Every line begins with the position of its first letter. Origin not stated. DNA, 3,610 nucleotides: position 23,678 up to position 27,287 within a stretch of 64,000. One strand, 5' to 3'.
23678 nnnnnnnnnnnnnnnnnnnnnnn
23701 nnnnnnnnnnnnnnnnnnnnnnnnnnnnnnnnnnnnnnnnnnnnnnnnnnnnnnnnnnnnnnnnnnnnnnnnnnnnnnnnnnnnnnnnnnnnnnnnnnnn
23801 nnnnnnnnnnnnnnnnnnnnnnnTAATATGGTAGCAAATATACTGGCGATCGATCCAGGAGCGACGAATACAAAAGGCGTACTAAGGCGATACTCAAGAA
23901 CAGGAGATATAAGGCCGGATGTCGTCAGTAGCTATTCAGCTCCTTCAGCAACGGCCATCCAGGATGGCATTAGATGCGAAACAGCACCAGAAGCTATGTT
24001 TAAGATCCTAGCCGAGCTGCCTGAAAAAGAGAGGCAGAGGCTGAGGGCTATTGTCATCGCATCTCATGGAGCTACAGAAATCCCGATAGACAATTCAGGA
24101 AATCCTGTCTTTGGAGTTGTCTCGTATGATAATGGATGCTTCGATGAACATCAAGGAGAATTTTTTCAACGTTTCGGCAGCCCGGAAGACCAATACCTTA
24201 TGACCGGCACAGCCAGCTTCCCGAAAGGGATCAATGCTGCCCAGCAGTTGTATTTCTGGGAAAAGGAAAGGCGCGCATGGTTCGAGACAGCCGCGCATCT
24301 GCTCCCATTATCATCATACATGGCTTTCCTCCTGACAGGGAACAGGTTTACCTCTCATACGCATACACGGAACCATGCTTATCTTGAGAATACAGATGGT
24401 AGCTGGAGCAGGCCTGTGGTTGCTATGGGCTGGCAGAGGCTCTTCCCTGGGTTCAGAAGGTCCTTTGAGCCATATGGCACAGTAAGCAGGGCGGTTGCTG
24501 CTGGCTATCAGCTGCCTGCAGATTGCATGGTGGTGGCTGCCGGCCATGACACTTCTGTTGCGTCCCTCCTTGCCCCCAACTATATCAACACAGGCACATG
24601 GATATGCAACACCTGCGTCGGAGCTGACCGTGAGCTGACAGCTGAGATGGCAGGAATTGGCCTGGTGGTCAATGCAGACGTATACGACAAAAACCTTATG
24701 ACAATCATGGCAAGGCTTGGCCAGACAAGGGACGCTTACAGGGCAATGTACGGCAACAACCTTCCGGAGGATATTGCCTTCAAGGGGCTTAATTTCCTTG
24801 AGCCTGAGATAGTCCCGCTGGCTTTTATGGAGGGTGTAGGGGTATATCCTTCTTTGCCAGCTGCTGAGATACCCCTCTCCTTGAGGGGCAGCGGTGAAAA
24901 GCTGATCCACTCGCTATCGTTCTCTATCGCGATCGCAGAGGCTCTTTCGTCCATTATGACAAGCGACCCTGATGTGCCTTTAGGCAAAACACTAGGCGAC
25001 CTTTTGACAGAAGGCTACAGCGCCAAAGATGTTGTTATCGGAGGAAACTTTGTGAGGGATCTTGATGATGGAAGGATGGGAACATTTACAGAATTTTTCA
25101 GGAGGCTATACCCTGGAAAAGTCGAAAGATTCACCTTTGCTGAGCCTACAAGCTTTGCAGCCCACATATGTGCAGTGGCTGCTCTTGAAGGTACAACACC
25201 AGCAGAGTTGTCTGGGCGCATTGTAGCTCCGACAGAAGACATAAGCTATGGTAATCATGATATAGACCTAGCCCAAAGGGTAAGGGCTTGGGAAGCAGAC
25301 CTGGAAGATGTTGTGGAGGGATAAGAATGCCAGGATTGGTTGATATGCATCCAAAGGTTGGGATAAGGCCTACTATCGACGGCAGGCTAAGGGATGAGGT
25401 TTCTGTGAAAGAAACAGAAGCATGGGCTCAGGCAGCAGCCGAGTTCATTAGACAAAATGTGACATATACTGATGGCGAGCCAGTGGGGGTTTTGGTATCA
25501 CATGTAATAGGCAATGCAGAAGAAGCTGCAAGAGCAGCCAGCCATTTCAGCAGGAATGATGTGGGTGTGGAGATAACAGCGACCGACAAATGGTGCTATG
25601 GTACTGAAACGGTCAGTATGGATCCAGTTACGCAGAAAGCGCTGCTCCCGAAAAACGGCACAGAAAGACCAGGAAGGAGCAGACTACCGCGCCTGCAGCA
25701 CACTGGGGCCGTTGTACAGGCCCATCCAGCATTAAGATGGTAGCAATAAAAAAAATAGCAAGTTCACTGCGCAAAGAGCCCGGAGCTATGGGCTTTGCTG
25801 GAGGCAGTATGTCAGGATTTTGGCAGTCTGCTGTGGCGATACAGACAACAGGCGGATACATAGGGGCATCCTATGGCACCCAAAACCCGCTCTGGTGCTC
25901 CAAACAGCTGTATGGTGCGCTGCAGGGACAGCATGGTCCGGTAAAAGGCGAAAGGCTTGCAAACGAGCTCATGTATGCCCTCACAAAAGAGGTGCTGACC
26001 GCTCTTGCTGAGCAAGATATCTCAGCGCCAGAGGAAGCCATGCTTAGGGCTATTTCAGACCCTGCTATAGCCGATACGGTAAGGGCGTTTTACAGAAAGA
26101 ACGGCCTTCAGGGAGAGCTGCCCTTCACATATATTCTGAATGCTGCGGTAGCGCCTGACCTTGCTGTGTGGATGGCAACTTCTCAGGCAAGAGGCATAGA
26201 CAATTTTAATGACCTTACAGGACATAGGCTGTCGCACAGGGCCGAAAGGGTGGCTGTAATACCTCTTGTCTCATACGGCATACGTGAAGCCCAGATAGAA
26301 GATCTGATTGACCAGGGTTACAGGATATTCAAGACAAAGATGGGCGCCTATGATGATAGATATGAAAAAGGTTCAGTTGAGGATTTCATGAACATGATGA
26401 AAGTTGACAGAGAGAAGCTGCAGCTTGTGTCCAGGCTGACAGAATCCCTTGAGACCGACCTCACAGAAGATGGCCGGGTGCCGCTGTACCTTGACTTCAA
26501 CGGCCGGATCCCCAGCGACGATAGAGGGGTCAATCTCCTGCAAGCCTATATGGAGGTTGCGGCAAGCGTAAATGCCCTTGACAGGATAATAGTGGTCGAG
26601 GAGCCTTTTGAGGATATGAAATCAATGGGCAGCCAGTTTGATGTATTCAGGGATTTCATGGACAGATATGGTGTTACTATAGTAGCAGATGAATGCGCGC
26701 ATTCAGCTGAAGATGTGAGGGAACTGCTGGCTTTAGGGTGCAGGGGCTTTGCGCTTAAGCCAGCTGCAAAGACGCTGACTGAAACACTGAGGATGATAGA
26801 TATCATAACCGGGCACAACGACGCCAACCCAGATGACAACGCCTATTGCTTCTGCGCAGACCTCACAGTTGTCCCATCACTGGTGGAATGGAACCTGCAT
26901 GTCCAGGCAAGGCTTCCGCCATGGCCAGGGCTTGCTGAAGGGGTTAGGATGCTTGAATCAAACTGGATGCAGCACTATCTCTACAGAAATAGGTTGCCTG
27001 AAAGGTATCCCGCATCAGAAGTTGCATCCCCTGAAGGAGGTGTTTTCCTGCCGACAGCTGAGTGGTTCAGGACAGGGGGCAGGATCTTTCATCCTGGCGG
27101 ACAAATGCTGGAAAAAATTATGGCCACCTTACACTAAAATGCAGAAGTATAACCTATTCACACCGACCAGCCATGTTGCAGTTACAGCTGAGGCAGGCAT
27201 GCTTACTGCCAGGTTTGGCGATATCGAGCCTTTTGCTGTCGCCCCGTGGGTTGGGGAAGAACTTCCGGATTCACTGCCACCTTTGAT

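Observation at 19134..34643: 15-kb sugar-catabolism gene cluster of bacterial flavour inserted between hom and asd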

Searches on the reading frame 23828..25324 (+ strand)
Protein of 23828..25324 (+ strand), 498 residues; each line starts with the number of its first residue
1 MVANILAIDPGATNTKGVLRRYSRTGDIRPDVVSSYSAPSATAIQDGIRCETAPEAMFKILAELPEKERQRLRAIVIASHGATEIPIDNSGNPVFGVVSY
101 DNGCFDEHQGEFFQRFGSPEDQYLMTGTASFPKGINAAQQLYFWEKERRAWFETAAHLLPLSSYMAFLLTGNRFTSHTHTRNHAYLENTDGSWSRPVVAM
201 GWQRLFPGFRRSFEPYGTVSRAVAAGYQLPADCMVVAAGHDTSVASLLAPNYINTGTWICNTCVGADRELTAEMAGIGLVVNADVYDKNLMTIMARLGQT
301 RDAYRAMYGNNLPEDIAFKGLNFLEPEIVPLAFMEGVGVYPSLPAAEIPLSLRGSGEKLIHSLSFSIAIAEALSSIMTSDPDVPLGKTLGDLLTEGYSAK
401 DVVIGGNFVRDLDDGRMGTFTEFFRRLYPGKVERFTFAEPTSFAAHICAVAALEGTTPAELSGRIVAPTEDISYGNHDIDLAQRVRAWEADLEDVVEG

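Call 3: search_protein_families(library=pfam, proteins=[window:23828-25324:+], max_evalue=0.01)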
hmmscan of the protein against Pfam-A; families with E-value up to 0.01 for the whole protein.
window:23828-25324:+ (498 aa): 1 family
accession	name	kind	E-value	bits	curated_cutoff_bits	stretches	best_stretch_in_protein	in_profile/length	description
PF00370.27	FGGY_N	-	3.2e-11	43.8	28.8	1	5-246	2-243/245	FGGY family of carbohydrate kinases, N-terminal domain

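Call 5: search_protein_families(library=ncbifam, proteins=[window:23828-25324:+], max_evalue=0.01)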
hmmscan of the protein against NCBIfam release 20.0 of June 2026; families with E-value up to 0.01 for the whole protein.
window:23828-25324:+ (498 aa): 4 families
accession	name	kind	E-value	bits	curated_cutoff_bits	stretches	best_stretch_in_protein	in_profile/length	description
TIGR02628.1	fuculo_kin_coli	equivalog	3.9e-10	39.3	470.9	1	68-258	67-261/465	L-fuculokinase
TIGR01312.1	XylB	equivalog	1.3e-07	30.5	380.25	1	8-246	3-241/481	xylulokinase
TIGR02627.1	rhamnulo_kin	equivalog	9.3e-07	27.7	527.95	1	70-258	66-254/454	rhamnulokinase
NF007925.0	PRK10640.1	equivalog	4.8e-06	25.3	639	1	67-258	69-260/489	rhamnulokinase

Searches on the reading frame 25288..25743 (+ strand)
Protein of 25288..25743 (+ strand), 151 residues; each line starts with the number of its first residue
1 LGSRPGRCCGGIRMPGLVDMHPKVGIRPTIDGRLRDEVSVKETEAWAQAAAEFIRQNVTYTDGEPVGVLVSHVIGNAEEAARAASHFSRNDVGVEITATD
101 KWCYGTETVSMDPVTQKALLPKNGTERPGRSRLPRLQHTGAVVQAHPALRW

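Call 3: search_protein_families(library=pfam, proteins=[window:25288-25743:+], max_evalue=0.01)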
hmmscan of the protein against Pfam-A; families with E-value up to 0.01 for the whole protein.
window:25288-25743:+ (151 aa): 2 families
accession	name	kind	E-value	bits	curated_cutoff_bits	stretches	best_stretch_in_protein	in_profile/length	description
PF07881.17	Fucose_iso_N1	-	7.4e-30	104.4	28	1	22-130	2-113/169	L-fucose isomerase, first N-terminal domain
PF09383.16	NIL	-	0.00085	19.6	24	1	57-95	34-72/73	NIL domain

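Call 5: search_protein_families(library=ncbifam, proteins=[window:25288-25743:+], max_evalue=0.01)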
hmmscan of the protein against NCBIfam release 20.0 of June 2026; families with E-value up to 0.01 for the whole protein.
window:25288-25743:+ (151 aa): 2 families
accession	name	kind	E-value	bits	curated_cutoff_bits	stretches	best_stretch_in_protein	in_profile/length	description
NF008220.0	PRK10991.1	equivalog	9.4e-30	103.6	775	1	20-131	5-119/591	L-fucose isomerase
TIGR01089.1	fucI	equivalog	4.7e-27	94.6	850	1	21-132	3-117/587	L-fucose isomerase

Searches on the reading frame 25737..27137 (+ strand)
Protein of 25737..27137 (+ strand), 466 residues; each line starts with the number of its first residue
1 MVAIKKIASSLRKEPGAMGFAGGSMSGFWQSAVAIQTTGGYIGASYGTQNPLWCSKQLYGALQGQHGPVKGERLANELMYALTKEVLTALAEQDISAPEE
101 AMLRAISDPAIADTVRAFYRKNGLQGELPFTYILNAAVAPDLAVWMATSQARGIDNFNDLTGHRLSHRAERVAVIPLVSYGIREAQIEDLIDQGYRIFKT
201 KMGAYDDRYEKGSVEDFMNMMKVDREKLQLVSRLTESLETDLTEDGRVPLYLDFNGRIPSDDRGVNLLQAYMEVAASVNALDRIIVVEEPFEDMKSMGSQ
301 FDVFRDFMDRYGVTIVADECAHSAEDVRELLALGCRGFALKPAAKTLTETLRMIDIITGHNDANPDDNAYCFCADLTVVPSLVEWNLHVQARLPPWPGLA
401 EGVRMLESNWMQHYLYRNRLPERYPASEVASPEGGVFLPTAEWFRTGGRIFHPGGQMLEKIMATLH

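Call 3: search_protein_families(library=pfam, proteins=[window:25737-27137:+], max_evalue=0.01)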
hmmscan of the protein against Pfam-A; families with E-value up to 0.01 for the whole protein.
window:25737-27137:+ (466 aa): 1 family
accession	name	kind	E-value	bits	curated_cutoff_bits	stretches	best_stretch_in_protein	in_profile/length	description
PF13378.12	MR_MLE_C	-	7.1e-07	29.6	29.4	1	185-360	4-146/219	Enolase C-terminal domain-like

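Call 5: search_protein_families(library=ncbifam, proteins=[window:25737-27137:+], max_evalue=0.01)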
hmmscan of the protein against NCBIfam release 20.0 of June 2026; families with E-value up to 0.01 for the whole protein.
window:25737-27137:+ (466 aa): 2 families
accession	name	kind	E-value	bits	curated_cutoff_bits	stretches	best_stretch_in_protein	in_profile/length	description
NF009499.0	PRK12859.1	subfamily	0.0038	16.5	366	0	170-246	7-82/258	SDR family oxidoreductase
TIGR01927.1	menC_gam_Gplu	equivalog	0.0069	15.7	130.55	0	248-343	155-238/307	o-succinylbenzoate synthase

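Call 21: search_solved_structures(query=window:25737-27137:+, max_evalue=0.01)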
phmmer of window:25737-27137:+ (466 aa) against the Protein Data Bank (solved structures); distinct sequences matched with E-value up to 0.01: 0.

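Call 23: find_homologous_proteins(query=window:25737-27137:+)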
Query window:25737-27137:+ (466 aa): 53 proteins with E <= 0.001 among 8000 candidates.
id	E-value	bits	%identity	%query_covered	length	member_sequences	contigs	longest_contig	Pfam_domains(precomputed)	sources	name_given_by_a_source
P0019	0.0e+0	1066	100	100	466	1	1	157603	PF13378.13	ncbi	-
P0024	1.4e-124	435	49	98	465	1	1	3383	-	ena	-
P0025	4.5e-120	420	47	98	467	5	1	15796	PF13378.13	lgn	-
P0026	4.5e-118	413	46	100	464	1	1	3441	PF13378.13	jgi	-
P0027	1.9e-58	217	34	97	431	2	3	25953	PF13378.13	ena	-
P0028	1.3e-55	207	33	97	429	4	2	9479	PF13378.13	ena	-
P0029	3.6e-53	199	33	97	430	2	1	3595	PF13378.13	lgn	-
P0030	1.7e-52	197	34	97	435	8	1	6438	PF13378.13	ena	-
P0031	8.6e-52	195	33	97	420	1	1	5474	PF13378.13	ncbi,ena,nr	ncbi:MAG: hypothetical protein KAG97_01985 [Victivallales bacterium]|nr:hypothetical protein [Victiv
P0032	9.3e-52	195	32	97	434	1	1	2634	PF13378.13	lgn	-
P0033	2.2e-51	193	33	97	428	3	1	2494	PF13378.13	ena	-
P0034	7.4e-51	192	33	97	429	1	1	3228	PF13378.13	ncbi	-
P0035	9.0e-51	191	32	95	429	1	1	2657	PF13378.13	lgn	-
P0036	1.3e-50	191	31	97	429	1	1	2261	PF13378.13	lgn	-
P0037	6.4e-50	189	35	92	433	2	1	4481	PF13378.13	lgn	-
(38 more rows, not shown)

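Call 25: find_encoding_contigs(protein=P0025, flank=10000, max_places=3)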
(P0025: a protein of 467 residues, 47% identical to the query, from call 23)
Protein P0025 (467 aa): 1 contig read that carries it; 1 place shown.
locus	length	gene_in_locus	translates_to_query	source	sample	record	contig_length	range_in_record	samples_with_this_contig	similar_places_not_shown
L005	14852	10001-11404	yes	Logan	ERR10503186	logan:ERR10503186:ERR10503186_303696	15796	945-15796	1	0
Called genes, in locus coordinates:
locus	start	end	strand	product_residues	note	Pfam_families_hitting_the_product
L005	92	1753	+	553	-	PF13207:AAA_17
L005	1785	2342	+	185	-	PF05175:MTS, PF06325:PrmA (weak), PF01170:UPF0020 (weak), PF03602:Cons_hypoth95 (weak), PF12847:Methyltransf_18 (faint), PF13847:Methyltransf_31, PF08241:Methyltransf_11 (weak), PF13649:Methyltransf_25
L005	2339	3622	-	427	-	PF01408:GFO_IDH_MocA (weak), PF03447:NAD_binding_3, PF00742:Homoserine_dh, PF01842:ACT, PF22629:ACT_AHAS_ss (weak)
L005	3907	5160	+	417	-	PF01261:AP_endonuc_2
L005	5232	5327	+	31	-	-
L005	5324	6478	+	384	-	PF20583:DUF6786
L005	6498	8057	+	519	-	PF21546:FGGY_C_2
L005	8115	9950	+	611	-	-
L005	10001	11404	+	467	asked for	PF13378:MR_MLE_C (weak)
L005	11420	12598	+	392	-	PF14486:DUF4432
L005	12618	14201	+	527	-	PF02782:FGGY_C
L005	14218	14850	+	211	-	?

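Call 45: search_protein_families(library=pfam, proteins=[L005:3907-5160:+, L005:8115-9950:+, L005:11420-12598:+, L005:6498-8057:+], max_evalue=1)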
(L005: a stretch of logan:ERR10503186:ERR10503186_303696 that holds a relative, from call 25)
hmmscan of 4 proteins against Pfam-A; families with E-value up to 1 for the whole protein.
L005:3907-5160:+ (417 aa): 1 family
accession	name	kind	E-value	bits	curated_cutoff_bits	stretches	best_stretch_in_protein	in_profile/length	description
PF01261.30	AP_endonuc_2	-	5.3e-11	43.1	31.1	1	99-293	29-200/249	Xylose isomerase-like TIM barrel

L005:8115-9950:+ (611 aa): 0 families

L005:11420-12598:+ (392 aa): 2 families
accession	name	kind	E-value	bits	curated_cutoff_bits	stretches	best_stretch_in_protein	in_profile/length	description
PF14486.12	DUF4432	-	1.6e-33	116.2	32.5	1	39-370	2-302/304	Domain of unknown function (DUF4432)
PF21209.4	Bac_rhamnosid-like_N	-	0.095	12.6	27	0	312-355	94-137/209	Alpha-rhamnosidase-like, bacteroidetes, N-terminal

L005:6498-8057:+ (519 aa): 2 families
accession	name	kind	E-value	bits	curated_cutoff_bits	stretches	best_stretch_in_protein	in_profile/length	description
PF21546.3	FGGY_C_2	-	3.4e-15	56.6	27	1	277-404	8-137/191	Carbohydrate kinase FGGY, C-terminal domain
PF00370.27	FGGY_N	-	6.8e-05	23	28.8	1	80-265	69-244/245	FGGY family of carbohydrate kinases, N-terminal domain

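Call 46: search_solved_structures(query=L005:8115-9950:+, max_evalue=0.01)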
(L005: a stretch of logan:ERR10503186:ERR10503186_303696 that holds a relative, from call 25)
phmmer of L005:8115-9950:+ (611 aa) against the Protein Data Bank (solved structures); distinct sequences matched with E-value up to 0.01: 2.
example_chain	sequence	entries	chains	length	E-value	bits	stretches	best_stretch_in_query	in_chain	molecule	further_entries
6een_A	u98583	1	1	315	6.3e-05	24.7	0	216-262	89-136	Designer Pentatricopeptide Protein dPPR10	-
6een_B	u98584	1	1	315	0.0017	20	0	216-261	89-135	Designer Pentatricopeptide Protein dPPR10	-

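Call 50: search_protein_families(library=pfam, proteins=[L077:7447-8832:+, L064:8734-9687:+, L015:15288-18392:+, L050:4302-6026:+, L078:8471-9967:+, L039:5707-6696:+, L067:7340-8335:+, L016:9595-10104:+, L066:2480-3787:+, L019:11303-12532:+], max_evalue=0.001)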
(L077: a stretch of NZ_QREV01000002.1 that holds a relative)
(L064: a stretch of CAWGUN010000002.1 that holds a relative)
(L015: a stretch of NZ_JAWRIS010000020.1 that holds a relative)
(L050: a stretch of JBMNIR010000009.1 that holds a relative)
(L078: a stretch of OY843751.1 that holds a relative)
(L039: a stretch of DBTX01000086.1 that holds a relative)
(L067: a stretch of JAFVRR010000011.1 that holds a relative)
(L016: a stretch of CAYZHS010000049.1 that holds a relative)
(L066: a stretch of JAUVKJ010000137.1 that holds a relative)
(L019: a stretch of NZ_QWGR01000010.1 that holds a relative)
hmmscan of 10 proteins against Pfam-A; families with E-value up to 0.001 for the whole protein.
L077:7447-8832:+ (461 aa): 5 families
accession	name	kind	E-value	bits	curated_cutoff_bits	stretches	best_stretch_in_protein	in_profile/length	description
PF01408.29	GFO_IDH_MocA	-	4.2e-21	76.3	24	1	40-177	2-119/120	Oxidoreductase family, NAD-binding Rossmann fold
PF19051.5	GFO_IDH_MocA_C2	-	5.6e-21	75.6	23.3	2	200-288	22-114/254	Oxidoreductase family, C-terminal alpha/beta domain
PF22725.1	GFO_IDH_MocA_C3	-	4.4e-12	46.5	27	1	249-342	32-122/124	GFO/IDH/MocA C-terminal domain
PF02894.22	GFO_IDH_MocA_C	-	1.2e-11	45.3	22.9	1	263-417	44-201/218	Oxidoreductase family, C-terminal alpha/beta domain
PF10518.14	TAT_signal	-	0.00073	19.8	22.7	0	2-16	3-17/21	TAT (twin-arginine translocation) pathway signal sequence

L064:8734-9687:+ (317 aa): 1 family
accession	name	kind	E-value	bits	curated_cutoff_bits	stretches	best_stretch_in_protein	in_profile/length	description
PF01261.30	AP_endonuc_2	-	6.2e-19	69.1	31.1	1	58-279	4-233/249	Xylose isomerase-like TIM barrel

L015:15288-18392:+ (1034 aa): 4 families
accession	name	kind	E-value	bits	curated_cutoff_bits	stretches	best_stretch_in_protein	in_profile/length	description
PF07715.20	Plug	-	3.6e-18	66.5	23.9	1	120-226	2-107/107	TonB-dependent Receptor Plug Domain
PF13715.12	CarbopepD_reg_2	-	2.7e-16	59.8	32.2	1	31-112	1-88/88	CarboxypepD_reg-like domain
PF13620.12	CarboxypepD_reg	-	2.6e-07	31.3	32.3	1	31-91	2-72/82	Carboxypeptidase regulatory-like domain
PF25020.1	TTR_TEN1-4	-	0.00055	20.3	27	0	30-90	8-71/86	Teneurin TTR-like domain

L050:4302-6026:+ (574 aa): 2 families
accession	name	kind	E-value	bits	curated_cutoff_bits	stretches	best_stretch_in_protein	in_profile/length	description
PF07980.17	SusD_RagB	-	5.1e-44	151.5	23.1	1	279-570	7-297/297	SusD family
PF14322.12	SusD-like_3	-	1.1e-06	29.5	27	1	95-207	84-191/191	Starch-binding associating with outer membrane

L078:8471-9967:+ (498 aa): 4 families
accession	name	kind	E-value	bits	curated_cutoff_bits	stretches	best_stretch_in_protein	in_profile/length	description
PF00884.28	Sulfatase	-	9e-50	170.1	25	1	41-365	1-300/301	Sulfatase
PF01663.27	Phosphodiest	-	1.2e-13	51.8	23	1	44-309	2-220/342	Type I phosphodiesterase / nucleotide pyrophosphatase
PF16347.10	SGSH_C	-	1.6e-11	45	29.3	1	313-387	1-74/154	N-sulphoglucosamine sulphohydrolase, C-terminal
PF02995.22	DUF229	-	3.3e-06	26.5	25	1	278-324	311-357/496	Protein of unknown function (DUF229)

L039:5707-6696:+ (329 aa): 1 family
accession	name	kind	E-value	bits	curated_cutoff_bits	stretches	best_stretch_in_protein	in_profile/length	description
PF01408.29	GFO_IDH_MocA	-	1e-06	29.9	24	1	37-132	19-111/120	Oxidoreductase family, NAD-binding Rossmann fold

L067:7340-8335:+ (331 aa): 2 families
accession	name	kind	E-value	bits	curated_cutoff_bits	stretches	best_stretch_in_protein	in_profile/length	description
PF02826.25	2-Hacid_dh_C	-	1.6e-50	171.4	25.1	1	117-291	2-178/178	D-isomer specific 2-hydroxyacid dehydrogenase, NAD binding domain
PF00389.36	2-Hacid_dh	-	6.6e-07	29.5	24.6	1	24-322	17-133/134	D-isomer specific 2-hydroxyacid dehydrogenase, catalytic domain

L016:9595-10104:+ (169 aa): 1 family
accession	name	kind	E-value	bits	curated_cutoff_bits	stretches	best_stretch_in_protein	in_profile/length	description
PF07681.17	DoxX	-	6.6e-05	23.9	23.6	1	19-109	2-80/85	DoxX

L066:2480-3787:+ (435 aa): 2 families
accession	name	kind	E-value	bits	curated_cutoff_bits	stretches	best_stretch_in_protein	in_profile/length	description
PF01120.23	Alpha_L_fucos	-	5.7e-103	345.4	25.2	1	14-349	5-345/345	Alpha-L-fucosidase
PF14871.12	GHL6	-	7.6e-05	23.4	35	1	89-167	1-74/132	Hypothetical glycosyl hydrolase 6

L019:11303-12532:+ (409 aa): 1 family
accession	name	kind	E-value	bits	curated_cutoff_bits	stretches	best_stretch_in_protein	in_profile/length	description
PF01566.24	Nramp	-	2.7e-61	208.1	29.8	1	33-377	4-356/357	Natural resistance-associated macrophage protein-like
